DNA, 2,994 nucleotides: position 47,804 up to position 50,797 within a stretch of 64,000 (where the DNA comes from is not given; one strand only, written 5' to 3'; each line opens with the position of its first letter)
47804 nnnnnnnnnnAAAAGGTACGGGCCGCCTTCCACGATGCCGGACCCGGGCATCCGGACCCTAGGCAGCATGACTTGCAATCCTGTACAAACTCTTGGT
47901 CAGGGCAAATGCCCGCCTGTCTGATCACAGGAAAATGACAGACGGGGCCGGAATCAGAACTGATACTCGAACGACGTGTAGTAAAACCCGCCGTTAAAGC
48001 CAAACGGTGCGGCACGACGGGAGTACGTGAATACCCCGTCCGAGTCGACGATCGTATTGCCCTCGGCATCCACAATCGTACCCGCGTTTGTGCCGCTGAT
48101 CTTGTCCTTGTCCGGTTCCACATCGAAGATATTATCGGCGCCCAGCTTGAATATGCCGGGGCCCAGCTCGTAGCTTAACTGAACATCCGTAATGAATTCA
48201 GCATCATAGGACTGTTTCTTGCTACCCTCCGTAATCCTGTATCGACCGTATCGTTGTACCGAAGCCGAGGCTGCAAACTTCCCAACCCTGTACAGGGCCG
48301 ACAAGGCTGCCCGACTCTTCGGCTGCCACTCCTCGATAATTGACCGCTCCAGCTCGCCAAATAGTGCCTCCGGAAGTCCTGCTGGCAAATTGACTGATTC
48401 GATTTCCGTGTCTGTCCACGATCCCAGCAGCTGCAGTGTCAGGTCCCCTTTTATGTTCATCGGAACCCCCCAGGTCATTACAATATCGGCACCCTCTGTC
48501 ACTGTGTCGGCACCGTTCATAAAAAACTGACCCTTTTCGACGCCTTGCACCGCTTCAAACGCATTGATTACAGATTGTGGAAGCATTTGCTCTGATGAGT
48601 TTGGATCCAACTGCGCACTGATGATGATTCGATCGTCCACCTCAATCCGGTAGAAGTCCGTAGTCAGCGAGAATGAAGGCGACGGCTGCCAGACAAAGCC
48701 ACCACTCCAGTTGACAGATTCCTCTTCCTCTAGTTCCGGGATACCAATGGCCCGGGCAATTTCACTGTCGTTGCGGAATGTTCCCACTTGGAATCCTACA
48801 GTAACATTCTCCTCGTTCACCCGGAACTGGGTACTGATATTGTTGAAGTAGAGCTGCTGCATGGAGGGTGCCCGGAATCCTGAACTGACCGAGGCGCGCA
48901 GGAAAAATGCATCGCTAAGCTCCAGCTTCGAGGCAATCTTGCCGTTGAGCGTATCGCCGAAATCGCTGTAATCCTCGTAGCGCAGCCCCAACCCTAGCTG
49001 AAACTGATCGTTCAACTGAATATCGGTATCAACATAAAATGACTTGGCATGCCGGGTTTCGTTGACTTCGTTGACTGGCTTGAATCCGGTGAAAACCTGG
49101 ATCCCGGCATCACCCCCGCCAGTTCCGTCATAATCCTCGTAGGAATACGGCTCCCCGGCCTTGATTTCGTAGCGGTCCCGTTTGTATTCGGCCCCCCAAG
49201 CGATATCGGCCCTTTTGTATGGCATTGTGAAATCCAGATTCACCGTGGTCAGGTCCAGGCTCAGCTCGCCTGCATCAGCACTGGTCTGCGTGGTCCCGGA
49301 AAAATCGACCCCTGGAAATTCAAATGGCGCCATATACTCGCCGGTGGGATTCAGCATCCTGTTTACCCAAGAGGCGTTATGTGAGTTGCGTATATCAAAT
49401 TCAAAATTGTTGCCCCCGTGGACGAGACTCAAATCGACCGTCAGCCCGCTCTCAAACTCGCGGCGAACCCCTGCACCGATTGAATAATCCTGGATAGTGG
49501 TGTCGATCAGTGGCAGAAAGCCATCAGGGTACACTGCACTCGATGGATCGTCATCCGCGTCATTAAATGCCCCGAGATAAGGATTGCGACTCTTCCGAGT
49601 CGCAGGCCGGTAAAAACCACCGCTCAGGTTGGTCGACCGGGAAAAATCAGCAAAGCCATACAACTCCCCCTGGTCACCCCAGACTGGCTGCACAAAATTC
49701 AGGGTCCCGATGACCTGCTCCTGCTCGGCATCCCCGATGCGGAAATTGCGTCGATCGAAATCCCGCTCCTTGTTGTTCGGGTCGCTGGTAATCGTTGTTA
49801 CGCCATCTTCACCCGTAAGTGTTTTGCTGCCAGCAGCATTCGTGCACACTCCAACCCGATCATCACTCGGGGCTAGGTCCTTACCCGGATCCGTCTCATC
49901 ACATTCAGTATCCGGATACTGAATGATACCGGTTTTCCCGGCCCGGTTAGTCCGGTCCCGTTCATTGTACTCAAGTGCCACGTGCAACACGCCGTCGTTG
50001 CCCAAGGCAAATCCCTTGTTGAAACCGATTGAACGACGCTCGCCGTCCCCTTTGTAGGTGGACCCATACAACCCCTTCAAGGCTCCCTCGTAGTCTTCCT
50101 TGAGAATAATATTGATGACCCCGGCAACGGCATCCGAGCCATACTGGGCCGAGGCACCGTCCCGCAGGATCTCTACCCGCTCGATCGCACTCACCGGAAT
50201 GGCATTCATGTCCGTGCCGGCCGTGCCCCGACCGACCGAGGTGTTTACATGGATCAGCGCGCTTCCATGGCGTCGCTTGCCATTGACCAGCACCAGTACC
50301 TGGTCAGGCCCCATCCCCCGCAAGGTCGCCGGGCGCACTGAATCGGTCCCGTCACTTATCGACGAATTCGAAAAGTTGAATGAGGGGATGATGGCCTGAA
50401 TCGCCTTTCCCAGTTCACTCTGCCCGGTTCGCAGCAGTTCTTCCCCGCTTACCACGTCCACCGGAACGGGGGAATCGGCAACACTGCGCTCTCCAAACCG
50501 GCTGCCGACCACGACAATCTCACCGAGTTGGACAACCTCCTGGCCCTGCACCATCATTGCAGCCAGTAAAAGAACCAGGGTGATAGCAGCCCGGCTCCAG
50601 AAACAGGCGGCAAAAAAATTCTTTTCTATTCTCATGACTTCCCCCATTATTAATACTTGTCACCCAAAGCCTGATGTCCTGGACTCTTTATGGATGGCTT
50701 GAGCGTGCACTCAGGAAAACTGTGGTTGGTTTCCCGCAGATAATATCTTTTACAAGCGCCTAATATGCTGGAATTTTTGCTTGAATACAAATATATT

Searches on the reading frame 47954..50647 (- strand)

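Call 6: search_protein_families(library=pfam, proteins=[window:47954-50647:-], max_evalue=0.001)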
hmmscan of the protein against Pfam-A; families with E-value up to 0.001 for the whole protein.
window:47954-50647:- (897 aa): 2 families
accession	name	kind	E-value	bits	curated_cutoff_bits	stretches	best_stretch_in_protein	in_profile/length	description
PF00593.30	TonB_dep_Rec_b-barrel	-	2.2e-33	117.2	27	1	335-840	11-436/436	TonB dependent receptor-like, beta-barrel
PF07715.20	Plug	-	5e-21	75.6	23.9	1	56-177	2-107/107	TonB-dependent Receptor Plug Domain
